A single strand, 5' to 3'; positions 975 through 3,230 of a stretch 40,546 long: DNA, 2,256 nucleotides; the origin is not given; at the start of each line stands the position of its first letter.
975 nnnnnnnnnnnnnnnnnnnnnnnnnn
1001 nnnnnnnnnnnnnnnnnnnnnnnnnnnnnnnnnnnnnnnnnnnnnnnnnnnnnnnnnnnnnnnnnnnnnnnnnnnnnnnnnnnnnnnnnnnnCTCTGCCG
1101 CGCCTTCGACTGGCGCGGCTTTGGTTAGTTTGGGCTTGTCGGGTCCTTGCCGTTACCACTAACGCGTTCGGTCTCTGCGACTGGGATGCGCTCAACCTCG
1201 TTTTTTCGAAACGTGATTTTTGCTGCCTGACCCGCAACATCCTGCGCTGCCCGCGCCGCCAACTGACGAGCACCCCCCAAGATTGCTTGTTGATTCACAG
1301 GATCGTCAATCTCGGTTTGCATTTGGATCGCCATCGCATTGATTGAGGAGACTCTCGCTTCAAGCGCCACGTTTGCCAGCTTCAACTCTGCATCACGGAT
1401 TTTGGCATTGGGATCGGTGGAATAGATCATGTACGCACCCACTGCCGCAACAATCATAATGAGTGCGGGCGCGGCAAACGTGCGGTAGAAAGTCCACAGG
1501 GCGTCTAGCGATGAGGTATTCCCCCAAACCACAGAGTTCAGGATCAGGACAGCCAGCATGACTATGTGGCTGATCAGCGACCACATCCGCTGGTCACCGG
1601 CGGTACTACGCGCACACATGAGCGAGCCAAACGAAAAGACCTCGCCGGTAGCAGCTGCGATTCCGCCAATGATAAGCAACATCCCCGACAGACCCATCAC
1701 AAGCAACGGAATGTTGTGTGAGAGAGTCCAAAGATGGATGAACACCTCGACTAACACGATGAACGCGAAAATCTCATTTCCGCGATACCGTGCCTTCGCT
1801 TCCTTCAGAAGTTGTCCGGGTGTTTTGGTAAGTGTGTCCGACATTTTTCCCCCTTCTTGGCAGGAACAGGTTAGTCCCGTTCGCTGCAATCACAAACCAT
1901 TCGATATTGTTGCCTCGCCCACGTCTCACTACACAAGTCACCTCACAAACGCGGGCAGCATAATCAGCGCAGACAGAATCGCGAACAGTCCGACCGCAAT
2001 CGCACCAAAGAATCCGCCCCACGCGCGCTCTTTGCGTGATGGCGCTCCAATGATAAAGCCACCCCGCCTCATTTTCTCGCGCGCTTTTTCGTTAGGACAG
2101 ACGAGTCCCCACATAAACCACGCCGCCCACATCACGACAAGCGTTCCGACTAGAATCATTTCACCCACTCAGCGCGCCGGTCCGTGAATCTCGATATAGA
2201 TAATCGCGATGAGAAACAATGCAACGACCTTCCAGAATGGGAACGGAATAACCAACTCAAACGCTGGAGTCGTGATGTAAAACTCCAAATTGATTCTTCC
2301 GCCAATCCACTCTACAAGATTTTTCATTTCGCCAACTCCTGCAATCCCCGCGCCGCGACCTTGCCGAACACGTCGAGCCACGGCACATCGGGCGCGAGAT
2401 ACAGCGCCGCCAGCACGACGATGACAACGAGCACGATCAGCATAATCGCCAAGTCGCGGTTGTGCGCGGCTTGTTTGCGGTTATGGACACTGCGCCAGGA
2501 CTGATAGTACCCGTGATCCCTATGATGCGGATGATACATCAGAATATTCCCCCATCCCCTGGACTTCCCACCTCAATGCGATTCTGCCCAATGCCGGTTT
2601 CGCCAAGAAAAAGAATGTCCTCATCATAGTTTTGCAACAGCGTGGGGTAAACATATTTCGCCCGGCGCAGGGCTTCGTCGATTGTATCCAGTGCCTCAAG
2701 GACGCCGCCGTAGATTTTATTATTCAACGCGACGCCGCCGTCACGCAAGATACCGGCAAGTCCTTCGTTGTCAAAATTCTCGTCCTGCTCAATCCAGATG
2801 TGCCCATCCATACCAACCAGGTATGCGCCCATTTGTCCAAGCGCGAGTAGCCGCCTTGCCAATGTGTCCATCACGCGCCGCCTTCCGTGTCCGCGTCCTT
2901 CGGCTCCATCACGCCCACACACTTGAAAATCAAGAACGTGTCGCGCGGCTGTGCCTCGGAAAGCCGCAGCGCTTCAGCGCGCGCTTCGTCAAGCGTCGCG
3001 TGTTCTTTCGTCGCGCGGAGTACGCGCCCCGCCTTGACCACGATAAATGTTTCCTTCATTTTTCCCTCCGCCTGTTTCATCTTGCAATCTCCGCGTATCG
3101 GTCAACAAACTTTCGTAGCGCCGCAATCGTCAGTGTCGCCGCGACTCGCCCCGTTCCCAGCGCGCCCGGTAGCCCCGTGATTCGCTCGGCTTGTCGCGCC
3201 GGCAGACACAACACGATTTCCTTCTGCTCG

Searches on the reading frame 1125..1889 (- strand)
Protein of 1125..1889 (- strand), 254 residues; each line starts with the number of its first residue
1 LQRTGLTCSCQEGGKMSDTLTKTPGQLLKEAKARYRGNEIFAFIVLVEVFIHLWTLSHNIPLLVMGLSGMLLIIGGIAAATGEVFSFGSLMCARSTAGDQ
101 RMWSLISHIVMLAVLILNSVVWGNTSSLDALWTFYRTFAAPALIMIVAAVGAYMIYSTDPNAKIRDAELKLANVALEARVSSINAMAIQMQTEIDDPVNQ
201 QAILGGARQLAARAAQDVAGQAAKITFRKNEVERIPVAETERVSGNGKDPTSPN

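Call 11: search_protein_families(library=pfam, proteins=[window:1125-1889:-], max_evalue=0.1)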
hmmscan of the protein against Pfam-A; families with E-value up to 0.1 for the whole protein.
window:1125-1889:- (254 aa): 0 families

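Call 13: search_protein_families(library=phrogs, proteins=[window:1125-1889:-], max_evalue=0.001)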
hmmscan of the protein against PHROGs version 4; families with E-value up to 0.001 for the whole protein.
window:1125-1889:- (254 aa): 0 families

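Call 17: find_related_loci(query=window:1125-1847:-, collection=viral_contigs, flank=8000)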
Query window:1125-1847:- (240 aa) in viral_contigs; peptide patterns used: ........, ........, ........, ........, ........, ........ (x = any residue, [..] = any of these).
3 stretches matched a pattern, but none encodes a relative of the query by tblastn (E <= 1e-3).

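Call 78: search_protein_families(library=padloc, proteins=[window:1125-1847:-], max_evalue=0.1)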
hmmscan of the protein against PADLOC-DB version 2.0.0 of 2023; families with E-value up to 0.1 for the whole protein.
window:1125-1847:- (240 aa): 0 families

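Call 79: search_protein_families(library=ncbifam, proteins=[window:1125-1847:-], max_evalue=0.1)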
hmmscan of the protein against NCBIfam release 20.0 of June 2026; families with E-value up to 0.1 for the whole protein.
window:1125-1847:- (240 aa): 0 families

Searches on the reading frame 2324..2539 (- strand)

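Call 11: search_protein_families(library=pfam, proteins=[window:2324-2539:-], max_evalue=0.1)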
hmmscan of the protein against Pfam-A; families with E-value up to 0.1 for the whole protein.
window:2324-2539:- (71 aa): 3 families
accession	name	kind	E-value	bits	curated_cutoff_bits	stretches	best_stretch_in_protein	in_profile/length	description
PF11361.13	DUF3159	-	0.0031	17.8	34.2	1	12-57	115-160/188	Protein of unknown function (DUF3159)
PF16020.10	Deltameth_res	-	0.0032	17.7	27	1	13-39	8-34/52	Deltamethrin resistance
PF17307.7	Smim3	-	0.035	14.1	25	1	31-50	22-41/60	Small integral membrane protein 3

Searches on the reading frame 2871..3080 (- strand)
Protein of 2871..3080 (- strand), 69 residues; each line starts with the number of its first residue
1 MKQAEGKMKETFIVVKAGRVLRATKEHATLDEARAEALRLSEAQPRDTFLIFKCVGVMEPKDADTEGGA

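Call 11: search_protein_families(library=pfam, proteins=[window:2871-3080:-], max_evalue=0.1)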
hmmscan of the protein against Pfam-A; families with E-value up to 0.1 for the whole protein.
window:2871-3080:- (69 aa): 1 family
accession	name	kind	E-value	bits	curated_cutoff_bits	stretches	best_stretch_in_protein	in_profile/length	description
PF02843.22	GARS_C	-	0.0055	17.4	34.8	1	7-41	41-75/92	Phosphoribosylglycinamide synthetase, C domain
